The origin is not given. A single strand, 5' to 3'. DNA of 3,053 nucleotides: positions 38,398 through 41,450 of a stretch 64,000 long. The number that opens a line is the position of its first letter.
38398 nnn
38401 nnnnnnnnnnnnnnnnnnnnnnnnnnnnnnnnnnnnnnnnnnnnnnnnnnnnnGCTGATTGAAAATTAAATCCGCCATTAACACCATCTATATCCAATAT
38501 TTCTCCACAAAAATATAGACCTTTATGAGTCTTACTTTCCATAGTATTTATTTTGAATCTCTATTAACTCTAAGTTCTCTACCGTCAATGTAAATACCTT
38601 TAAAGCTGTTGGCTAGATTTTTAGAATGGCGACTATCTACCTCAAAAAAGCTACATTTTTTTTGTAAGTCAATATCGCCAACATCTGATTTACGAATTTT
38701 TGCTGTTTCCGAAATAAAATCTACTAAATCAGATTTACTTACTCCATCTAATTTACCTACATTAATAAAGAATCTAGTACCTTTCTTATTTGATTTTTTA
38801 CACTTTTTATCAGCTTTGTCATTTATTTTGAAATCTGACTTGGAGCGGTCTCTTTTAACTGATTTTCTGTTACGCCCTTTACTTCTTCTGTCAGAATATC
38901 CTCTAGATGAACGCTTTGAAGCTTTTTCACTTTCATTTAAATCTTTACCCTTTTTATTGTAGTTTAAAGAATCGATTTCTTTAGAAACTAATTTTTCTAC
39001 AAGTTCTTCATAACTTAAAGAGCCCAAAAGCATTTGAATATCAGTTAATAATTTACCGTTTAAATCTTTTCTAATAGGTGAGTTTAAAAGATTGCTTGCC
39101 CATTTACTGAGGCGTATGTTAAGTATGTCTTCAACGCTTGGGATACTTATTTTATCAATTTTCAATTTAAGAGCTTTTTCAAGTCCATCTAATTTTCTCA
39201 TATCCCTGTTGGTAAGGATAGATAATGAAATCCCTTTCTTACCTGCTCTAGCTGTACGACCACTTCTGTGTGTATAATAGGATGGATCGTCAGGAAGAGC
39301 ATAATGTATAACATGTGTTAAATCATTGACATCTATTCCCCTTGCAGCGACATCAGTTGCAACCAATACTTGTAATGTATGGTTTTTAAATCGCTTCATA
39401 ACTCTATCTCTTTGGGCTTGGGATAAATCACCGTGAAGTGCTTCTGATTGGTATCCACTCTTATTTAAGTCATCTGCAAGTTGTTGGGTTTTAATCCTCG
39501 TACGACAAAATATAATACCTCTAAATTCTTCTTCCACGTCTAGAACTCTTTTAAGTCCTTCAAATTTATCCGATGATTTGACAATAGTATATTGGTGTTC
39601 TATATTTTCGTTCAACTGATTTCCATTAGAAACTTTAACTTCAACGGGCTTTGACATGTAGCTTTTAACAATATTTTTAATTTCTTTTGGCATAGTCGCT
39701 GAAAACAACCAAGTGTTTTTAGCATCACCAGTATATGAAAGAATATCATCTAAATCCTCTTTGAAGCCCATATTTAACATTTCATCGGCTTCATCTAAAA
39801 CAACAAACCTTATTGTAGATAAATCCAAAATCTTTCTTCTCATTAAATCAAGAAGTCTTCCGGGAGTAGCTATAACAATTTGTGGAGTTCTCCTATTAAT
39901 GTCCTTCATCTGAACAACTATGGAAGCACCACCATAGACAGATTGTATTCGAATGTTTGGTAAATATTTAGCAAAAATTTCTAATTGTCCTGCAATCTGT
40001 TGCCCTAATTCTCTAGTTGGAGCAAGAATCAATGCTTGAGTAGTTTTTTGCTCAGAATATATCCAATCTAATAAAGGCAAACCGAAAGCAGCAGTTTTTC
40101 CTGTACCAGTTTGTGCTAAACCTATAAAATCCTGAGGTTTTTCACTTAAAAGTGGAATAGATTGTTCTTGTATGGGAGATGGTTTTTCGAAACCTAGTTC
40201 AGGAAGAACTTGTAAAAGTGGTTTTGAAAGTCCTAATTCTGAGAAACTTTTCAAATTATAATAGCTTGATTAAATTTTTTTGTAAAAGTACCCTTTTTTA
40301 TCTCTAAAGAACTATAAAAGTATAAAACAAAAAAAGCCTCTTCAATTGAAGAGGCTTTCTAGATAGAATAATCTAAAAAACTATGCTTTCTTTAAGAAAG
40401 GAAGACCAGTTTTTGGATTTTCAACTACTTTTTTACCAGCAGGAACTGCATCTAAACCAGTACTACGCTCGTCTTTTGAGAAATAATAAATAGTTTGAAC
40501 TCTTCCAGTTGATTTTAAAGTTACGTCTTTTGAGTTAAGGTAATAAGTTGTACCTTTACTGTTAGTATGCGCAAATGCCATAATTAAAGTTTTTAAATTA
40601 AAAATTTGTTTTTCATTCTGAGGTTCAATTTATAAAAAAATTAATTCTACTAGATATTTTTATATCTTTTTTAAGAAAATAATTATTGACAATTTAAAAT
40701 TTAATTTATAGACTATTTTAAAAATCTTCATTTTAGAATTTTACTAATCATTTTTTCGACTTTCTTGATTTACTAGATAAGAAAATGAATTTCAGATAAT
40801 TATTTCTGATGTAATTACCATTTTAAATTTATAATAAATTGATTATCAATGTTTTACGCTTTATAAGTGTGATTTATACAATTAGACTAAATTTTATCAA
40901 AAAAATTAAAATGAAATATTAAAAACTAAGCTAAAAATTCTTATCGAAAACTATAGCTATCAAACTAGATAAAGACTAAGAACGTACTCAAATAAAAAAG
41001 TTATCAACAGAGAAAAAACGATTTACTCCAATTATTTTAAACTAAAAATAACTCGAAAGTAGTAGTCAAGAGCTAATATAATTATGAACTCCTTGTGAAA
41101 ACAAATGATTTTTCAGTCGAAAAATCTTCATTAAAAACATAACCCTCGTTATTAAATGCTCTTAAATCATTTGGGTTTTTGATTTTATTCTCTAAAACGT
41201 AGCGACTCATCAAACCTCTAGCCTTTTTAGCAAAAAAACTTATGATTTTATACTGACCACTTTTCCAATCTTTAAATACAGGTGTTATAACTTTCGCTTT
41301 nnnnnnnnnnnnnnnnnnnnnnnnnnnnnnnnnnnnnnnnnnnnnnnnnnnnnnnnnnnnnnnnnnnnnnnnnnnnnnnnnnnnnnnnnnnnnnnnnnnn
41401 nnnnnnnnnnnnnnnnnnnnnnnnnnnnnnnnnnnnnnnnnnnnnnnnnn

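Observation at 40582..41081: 500-bp ultra-AT-rich non-coding block with over-represented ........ and TTATC(A/G)A motifs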

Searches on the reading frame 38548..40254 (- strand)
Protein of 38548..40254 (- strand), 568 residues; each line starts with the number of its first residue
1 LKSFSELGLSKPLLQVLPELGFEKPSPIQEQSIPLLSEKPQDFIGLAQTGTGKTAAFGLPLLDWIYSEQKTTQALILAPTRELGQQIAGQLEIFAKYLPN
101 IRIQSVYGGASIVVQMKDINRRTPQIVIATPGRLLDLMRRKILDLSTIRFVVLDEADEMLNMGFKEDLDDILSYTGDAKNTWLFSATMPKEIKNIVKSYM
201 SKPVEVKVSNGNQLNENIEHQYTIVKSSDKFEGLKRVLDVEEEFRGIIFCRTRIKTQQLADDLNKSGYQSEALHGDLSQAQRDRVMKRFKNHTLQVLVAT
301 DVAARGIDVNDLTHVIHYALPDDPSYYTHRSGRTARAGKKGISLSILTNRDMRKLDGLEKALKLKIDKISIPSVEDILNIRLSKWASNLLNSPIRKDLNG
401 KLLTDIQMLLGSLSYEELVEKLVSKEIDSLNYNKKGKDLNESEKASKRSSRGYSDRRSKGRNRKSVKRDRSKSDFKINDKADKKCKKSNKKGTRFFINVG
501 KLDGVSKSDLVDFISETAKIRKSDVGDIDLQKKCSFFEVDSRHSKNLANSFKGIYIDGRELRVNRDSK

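Call 8: search_protein_families(library=ncbifam, proteins=[window:38548-40254:-])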
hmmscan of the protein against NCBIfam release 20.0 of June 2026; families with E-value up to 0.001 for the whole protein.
window:38548-40254:- (568 aa): 40 families (the best 25 are shown)
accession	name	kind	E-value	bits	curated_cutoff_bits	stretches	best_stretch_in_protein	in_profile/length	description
NF053631.1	RNA_helic_CshA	equivalog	9.8e-138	459.6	646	1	4-427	1-420/434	degradosome RNA helicase CshA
NF008744.0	PRK11776.1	equivalog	9.9e-122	406.8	524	1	2-378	4-377/460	ATP-dependent RNA helicase DbpA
NF008642.0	PRK11634.1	equivalog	3.7e-120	402.2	989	1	3-541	7-534/628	DEAD/DEAH family ATP-dependent RNA helicase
NF007882.0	PRK10590.1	equivalog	1.4e-92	311.1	743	1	3-376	2-378/456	ATP-dependent RNA helicase RhlE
NF053711.1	RNA_heli_RhlE1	exception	8.5e-90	301.6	750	1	3-368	2-369/434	RNA helicase RhlE1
NF008394.0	PRK11192.1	equivalog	2.7e-89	300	507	1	2-368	3-372/441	ATP-dependent RNA helicase SrmB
NF053636.1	DDHlcsCsdAPsy1082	equivalog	1.8e-87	294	890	1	3-375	4-375/512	DEAD/DEAH box helicase CsdA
NF002340.1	PRK01297.1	equivalog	4.4e-79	266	564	1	3-366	2-372/372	ATP-dependent RNA helicase RhlB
NF053710.1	RNA_heli_RhlE2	exception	4.8e-77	259.8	925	1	3-420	2-406/635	RNA helicase RhlE2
NF003419.0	PRK04837.1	equivalog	1.7e-73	247.8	588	1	2-366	9-379/424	ATP-dependent RNA helicase RhlB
NF003390.0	PRK04537.1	equivalog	1.4e-59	202.7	732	1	3-489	10-483/572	ATP-dependent RNA helicase RhlB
TIGR01389.1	recQ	equivalog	4.4e-24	84.9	640.2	1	21-354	10-335/591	DNA helicase RecQ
TIGR00614.1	recQ_fam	subfamily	2.4e-21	76.1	219.8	1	26-355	13-338/470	RecQ family ATP-dependent DNA helicase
NF041063.1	DpdF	equivalog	3.9e-19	68.7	550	1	49-360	167-495/813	protein DpdF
TIGR04121.1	DEXH_lig_assoc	equivalog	7.4e-17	60.3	850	1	29-337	18-346/804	ligase-associated DNA damage response DEXH box helicase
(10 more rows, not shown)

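Call 9: search_protein_families(library=pfam, proteins=[window:38548-40254:-])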
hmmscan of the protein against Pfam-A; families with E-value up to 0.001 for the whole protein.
window:38548-40254:- (568 aa): 4 families
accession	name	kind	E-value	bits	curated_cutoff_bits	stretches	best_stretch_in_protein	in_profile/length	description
PF00270.35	DEAD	-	1.6e-47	161.7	26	1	26-194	1-166/167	DEAD/DEAH box helicase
PF00271.37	Helicase_C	-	2e-31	109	23.5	1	230-338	2-110/110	Helicase conserved C-terminal domain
PF03880.21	DbpA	-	1.5e-20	73.5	25.6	1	494-564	1-71/72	DbpA RNA binding domain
PF04851.21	ResIII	-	3.2e-05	24.3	22.5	1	41-161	24-139/164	Type III restriction enzyme, res subunit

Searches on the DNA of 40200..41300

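Call 5: search_rna_families(source=window, start=40200, end=41300, threshold=evalue, max_evalue=10)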
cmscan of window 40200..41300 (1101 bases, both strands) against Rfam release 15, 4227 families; matches with E-value up to 10: 25.
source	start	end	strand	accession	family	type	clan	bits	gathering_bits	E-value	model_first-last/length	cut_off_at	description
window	40304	40358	+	RF02844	RefA9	Gene; antisense;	-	31.6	49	0.012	1-64/64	no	Enterococcus sRNA A9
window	40327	40422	-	RF01859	Phe_leader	Cis-reg; leader;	-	28.9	55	0.018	1-125/125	no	Phenylalanine leader peptide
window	40327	40413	-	RF00515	PyrR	Cis-reg;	-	27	54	0.26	1-115/115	no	PyrR binding site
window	40330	40420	-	RF02607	AbsR25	Gene; sRNA;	-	25.1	47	0.074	1-164/164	no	Acinetobacter sRNA 25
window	40330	40447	-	RF04180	BTnc231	Gene; sRNA;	-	25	80.4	0.011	1-154/154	no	Bacteroides sRNA BTnc231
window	40329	40393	-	RF02270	nse_sRNA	Gene;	-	24.3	75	0.11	1-73/73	no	Neisseria sigma-E sRNA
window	40324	40401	-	RF02371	PyrG_leader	Cis-reg; leader;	-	23.9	65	1.5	1-78/78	no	PyrG leader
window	40330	40434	-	RF02379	csRNA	Gene; sRNA;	-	23.5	57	1.9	1-93/93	no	Cia-dependent small RNA csRNA1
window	40314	40429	-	RF02579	tsr26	Gene; sRNA;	-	23.4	141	0.59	1-122/122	no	S. aureus tsr26 small RNA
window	40285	40368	+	RF02075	STnc230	Gene; sRNA;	-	23.4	50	0.91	1-83/83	no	Enterobacterial sRNA STnc230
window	41058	41186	-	RF02065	STnc340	Gene; sRNA;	-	22.9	80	1.4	1-130/130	no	Enterobacterial sRNA STnc340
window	40279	40364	+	RF01859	Phe_leader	Cis-reg; leader;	-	22.8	55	0.41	1-125/125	no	Phenylalanine leader peptide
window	40324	40398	-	RF02048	STnc30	Gene; sRNA;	-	21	120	1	1-132/132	no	Salmonella enterica conserved region STnc30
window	40272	40361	+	RF04180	BTnc231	Gene; sRNA;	-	20.6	80.4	0.14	1-154/154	no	Bacteroides sRNA BTnc231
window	40330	40428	+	RF02815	Lig_thermometer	Cis-reg; thermoregulator;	-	20.5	51.5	3.1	1-205/205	no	Lig 5' UTR thermometer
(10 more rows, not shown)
